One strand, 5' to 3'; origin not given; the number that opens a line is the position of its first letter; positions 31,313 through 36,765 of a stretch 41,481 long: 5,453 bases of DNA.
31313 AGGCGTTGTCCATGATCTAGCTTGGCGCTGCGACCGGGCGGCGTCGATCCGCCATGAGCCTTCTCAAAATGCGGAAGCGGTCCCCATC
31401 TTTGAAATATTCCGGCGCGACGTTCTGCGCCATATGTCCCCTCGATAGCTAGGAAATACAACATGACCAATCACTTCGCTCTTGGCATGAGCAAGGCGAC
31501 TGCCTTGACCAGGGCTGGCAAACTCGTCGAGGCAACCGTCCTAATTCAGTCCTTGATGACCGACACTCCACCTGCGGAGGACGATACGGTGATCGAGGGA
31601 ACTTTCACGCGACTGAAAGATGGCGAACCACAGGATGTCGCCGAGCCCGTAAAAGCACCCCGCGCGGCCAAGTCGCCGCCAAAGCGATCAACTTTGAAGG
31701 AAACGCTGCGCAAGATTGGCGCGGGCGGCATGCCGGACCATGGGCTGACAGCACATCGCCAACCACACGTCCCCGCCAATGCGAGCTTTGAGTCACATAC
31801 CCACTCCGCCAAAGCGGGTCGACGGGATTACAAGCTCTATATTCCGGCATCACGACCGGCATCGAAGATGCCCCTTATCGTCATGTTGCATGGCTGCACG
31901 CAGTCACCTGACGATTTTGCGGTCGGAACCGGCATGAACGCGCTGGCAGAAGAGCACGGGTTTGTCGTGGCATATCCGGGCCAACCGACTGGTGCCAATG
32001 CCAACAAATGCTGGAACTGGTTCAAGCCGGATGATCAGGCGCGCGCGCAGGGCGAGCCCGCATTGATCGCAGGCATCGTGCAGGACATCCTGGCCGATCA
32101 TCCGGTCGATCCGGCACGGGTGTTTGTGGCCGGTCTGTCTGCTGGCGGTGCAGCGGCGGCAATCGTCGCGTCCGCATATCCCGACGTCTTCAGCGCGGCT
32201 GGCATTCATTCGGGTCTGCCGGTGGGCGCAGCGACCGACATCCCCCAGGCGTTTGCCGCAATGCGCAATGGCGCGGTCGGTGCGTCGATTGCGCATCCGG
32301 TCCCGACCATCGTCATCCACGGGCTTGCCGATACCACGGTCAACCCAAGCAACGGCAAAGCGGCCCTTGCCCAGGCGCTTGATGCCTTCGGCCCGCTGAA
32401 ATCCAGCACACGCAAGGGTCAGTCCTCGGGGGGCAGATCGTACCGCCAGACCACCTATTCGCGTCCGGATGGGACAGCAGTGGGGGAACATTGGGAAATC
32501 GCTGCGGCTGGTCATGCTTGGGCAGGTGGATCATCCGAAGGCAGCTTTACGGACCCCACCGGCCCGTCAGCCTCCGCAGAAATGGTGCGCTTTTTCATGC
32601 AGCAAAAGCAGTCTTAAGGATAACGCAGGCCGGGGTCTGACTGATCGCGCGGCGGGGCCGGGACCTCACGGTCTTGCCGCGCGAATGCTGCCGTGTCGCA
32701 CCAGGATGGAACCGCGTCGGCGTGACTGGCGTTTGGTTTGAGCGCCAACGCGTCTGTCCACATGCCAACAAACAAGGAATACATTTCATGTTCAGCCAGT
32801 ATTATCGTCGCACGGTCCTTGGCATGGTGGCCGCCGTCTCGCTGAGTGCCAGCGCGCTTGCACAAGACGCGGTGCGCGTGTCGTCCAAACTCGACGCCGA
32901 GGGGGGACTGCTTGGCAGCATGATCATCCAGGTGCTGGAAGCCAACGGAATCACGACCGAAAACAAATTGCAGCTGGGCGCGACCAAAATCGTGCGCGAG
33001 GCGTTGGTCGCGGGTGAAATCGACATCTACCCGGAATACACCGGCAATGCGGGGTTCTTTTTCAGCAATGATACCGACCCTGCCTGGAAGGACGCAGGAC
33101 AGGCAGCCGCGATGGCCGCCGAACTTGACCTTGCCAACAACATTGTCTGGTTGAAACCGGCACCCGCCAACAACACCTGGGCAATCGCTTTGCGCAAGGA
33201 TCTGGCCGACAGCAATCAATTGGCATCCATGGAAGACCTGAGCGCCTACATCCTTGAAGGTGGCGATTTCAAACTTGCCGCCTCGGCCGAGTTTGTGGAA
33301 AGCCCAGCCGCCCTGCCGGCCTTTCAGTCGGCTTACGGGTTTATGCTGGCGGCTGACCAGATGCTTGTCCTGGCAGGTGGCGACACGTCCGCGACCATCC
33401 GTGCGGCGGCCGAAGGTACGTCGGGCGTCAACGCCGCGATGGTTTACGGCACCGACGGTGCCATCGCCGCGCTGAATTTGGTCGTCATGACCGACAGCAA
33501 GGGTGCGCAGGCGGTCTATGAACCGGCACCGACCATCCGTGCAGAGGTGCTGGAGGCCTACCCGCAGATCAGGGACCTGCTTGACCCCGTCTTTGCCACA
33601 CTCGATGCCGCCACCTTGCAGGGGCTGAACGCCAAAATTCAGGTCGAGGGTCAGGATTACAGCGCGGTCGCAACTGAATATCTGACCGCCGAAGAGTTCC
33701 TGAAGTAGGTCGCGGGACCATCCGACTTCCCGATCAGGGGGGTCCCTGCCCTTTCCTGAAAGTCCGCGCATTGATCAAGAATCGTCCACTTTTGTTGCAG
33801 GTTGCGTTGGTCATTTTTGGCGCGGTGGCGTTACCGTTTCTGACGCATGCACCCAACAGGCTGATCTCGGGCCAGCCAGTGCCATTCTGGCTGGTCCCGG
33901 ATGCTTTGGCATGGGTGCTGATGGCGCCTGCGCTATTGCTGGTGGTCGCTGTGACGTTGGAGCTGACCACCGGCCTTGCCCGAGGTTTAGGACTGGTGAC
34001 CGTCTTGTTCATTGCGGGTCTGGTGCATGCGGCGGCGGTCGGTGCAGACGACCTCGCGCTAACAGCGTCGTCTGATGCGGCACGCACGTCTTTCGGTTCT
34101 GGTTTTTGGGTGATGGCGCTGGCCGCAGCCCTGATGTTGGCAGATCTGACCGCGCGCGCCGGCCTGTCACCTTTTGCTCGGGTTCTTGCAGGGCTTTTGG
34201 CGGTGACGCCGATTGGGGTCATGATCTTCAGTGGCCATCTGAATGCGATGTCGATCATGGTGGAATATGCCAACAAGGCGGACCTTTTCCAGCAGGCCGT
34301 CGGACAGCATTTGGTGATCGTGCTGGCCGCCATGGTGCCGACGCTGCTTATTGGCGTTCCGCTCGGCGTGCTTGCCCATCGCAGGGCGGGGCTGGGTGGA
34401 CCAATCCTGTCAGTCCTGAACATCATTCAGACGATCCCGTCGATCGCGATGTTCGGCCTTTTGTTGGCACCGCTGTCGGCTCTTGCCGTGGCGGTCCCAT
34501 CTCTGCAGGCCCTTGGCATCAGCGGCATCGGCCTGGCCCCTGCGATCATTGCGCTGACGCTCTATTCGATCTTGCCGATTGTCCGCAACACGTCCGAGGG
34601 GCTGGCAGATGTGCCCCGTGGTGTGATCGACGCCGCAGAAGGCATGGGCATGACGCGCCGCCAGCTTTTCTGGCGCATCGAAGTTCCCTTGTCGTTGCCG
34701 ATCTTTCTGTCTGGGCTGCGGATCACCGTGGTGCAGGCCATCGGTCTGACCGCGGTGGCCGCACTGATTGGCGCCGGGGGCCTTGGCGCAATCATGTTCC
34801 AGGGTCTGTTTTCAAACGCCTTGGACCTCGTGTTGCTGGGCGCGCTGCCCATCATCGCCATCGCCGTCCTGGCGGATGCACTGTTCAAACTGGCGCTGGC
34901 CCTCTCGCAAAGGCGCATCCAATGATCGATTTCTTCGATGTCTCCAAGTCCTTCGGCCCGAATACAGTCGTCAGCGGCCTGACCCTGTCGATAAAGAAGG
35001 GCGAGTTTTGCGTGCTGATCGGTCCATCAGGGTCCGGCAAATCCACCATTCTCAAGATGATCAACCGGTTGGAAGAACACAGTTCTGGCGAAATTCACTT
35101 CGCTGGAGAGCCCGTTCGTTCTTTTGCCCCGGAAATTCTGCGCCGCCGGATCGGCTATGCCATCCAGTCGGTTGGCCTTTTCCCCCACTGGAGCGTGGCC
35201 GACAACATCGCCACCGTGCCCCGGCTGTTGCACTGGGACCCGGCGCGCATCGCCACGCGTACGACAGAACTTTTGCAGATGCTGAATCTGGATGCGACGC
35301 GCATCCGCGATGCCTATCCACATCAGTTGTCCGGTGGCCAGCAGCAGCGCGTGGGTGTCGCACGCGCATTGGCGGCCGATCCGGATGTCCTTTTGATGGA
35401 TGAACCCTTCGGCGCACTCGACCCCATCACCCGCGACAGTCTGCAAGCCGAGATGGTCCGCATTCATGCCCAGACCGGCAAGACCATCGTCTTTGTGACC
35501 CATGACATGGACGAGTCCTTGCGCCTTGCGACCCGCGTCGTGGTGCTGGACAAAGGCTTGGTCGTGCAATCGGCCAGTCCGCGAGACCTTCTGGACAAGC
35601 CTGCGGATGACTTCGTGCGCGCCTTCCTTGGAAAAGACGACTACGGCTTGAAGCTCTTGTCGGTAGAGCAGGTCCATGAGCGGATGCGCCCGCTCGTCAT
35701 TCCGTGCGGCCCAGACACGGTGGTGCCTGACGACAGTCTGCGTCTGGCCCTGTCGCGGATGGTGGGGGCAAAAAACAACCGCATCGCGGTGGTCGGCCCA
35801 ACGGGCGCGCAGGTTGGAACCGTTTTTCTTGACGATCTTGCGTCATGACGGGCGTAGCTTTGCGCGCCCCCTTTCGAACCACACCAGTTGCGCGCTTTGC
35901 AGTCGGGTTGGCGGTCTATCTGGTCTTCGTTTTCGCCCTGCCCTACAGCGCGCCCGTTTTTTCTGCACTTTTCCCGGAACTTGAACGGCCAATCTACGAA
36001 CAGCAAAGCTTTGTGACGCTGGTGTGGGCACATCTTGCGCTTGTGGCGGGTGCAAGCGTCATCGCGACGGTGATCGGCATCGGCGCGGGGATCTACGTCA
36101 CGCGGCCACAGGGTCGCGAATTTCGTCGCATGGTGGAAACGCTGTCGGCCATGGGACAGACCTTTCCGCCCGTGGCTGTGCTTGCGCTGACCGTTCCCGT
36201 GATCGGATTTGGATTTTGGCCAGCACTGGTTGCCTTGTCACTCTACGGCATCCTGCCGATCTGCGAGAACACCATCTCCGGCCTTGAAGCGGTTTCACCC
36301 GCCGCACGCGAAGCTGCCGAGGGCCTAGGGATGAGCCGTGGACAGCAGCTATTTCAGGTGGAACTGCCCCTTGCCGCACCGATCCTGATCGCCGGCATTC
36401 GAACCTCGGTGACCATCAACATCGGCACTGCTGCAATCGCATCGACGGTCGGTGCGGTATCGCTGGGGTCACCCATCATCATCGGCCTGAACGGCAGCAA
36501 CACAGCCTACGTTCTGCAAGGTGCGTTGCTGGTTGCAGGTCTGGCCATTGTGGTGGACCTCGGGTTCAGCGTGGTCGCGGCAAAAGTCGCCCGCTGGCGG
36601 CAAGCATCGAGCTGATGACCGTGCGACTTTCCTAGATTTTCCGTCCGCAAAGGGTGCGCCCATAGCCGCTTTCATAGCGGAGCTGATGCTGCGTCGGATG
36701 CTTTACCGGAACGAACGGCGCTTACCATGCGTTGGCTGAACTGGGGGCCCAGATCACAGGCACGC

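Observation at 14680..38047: Unusually dense general-stress-response island: about 19 EcfG-type promoter motifs around phyR-nepR-ecfG-kinase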

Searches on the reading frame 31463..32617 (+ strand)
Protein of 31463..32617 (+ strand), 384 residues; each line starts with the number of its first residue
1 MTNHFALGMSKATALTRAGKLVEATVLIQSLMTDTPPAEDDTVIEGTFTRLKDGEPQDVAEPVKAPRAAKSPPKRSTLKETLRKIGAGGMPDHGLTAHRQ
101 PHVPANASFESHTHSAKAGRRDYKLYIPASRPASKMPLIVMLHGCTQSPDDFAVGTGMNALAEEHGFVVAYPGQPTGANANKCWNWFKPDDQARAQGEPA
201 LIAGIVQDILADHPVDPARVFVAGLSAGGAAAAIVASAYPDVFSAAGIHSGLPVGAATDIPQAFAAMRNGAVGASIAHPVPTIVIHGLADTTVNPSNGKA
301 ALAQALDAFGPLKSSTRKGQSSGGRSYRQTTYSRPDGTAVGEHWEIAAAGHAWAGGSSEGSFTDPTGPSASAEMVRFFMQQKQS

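Call 11: search_protein_families(library=pfam, proteins=[window:31463-32617:+], max_evalue=0.01)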
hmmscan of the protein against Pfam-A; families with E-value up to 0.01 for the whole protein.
window:31463-32617:+ (384 aa): 7 families
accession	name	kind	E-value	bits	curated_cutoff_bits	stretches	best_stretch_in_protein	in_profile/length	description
PF10503.15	Esterase_PHB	-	1.7e-38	132.5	23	1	123-296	3-186/219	Esterase PHB depolymerase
PF00756.26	Esterase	-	4.1e-10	40.3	22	1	121-252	8-149/251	Putative esterase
PF00326.27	Peptidase_S9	-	2.4e-07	30.9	22.6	1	204-251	50-97/213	Prolyl oligopeptidase family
PF12146.15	Hydrolase_4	-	0.0003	20.6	27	0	205-253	65-116/239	Serine aminopeptidase, S33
PF12697.13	Abhydrolase_6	-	0.00079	20.6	26.3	1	139-279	1-121/217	Alpha/beta hydrolase family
PF20434.5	BD-FAE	-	0.0023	17.9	26.8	0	214-237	85-108/215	BD-FAE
PF07859.19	Abhydrolase_3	-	0.0087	16.3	25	0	212-239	65-92/210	alpha/beta hydrolase fold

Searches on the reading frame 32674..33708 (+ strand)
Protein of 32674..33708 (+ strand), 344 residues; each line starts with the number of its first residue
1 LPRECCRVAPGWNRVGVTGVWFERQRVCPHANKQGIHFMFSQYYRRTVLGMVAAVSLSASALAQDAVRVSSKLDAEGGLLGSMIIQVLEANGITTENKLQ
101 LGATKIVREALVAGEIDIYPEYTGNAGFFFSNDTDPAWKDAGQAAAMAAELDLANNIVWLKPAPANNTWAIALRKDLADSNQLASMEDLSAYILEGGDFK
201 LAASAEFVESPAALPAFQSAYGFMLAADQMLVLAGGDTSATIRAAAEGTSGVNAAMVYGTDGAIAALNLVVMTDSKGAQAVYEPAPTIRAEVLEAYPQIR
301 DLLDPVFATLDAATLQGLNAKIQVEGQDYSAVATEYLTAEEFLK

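Call 11: search_protein_families(library=pfam, proteins=[window:32674-33708:+], max_evalue=0.01)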
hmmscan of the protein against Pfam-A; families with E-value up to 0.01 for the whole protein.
window:32674-33708:+ (344 aa): 1 family
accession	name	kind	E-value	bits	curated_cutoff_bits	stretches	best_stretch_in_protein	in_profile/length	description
PF04069.17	OpuAC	-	1.4e-46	159.6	21.2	1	66-338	2-256/257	Substrate binding domain of ABC-type glycine betaine transport system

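Call 60: search_protein_families(library=ncbifam, proteins=[window:32788-33708:+], max_evalue=0.001)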
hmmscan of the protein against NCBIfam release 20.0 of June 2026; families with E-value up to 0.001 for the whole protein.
window:32788-33708:+ (306 aa): 1 family
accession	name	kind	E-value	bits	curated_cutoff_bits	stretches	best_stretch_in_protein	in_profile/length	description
NF049931.1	GlyBetbindOsmF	equivalog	4.4e-133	442.7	400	1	26-306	2-283/283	glycine betaine ABC transporter substrate-binding protein OsmF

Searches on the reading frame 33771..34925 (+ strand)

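Call 11: search_protein_families(library=pfam, proteins=[window:33771-34925:+], max_evalue=0.01)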
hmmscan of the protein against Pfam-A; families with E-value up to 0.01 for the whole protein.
window:33771-34925:+ (384 aa): 1 family
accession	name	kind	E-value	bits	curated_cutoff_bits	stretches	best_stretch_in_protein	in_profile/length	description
PF00528.27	BPD_transp_1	-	2.5e-23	83.2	26.4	1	195-374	1-177/184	Binding-protein-dependent transport system inner membrane component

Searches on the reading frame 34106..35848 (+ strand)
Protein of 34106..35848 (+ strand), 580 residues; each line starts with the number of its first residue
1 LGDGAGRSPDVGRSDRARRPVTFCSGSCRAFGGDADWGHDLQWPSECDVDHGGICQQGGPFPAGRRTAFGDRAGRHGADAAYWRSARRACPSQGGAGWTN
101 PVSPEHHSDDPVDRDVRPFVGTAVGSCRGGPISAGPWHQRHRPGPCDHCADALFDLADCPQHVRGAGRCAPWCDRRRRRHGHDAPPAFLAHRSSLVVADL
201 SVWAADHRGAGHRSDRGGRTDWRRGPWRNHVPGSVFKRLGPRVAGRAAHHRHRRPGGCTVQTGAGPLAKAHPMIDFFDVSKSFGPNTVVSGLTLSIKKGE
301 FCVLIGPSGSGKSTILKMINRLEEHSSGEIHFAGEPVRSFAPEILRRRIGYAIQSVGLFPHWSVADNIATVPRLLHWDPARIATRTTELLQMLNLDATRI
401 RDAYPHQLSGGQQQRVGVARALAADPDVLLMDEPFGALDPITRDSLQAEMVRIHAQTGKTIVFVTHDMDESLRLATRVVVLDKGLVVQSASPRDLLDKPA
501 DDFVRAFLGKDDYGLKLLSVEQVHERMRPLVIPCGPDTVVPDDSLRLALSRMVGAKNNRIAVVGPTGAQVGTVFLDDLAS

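Call 11: search_protein_families(library=pfam, proteins=[window:34106-35848:+], max_evalue=0.01)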
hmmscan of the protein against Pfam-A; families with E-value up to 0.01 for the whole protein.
window:34106-35848:+ (580 aa): 11 families
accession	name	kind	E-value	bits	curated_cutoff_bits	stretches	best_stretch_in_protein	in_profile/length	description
PF00005.33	ABC_tran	-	1.2e-33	117.1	25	1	290-435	2-136/137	ABC transporter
PF13304.12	AAA_21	-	3.4e-09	37.6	27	2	404-467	234-299/304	AAA domain, putative AbiEii toxin, Type IV TA system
PF09818.15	ABC_ATPase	-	0.00022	20.8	23.2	0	406-488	156-238/283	P-loop domain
PF13191.12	AAA_16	-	0.00085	20.3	32.6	1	298-346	23-75/167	AAA ATPase domain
PF13555.12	AAA_29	-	0.0011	19.2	27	1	294-316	17-39/61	P-loop containing region of AAA domain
PF13401.12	AAA_22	-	0.0014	19.4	27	1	299-353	5-58/130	AAA domain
PF13604.12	AAA_30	-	0.0018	18.5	27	1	299-359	18-76/191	AAA domain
PF03193.22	RsgA_GTPase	-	0.0054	17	30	1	296-330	104-137/174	RsgA GTPase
PF25199.1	nSTAND_NTPase5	-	0.0056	17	34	0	296-317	38-59/145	Novel STAND NTPase 5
PF20703.3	nSTAND1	-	0.0073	16.4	27.1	0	283-317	17-51/379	Novel STAND NTPase 1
PF02463.25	SMC_N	-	0.0082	16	40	0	299-319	24-44/220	RecF/RecN/SMC N terminal domain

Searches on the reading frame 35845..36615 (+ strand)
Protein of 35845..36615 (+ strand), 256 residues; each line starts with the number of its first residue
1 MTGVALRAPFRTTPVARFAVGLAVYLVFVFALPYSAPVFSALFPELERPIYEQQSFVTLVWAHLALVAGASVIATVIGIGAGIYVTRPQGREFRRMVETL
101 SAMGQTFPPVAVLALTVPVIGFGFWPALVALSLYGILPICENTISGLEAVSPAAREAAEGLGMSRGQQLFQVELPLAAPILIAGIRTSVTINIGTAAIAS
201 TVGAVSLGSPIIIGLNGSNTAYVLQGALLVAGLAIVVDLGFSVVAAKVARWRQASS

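Call 11: search_protein_families(library=pfam, proteins=[window:35845-36615:+], max_evalue=0.01)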
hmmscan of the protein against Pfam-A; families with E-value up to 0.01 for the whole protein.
window:35845-36615:+ (256 aa): 1 family
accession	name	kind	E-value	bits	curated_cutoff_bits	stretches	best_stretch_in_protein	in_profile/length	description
PF00528.27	BPD_transp_1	-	3.5e-27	95.7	26.4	1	78-248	1-182/184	Binding-protein-dependent transport system inner membrane component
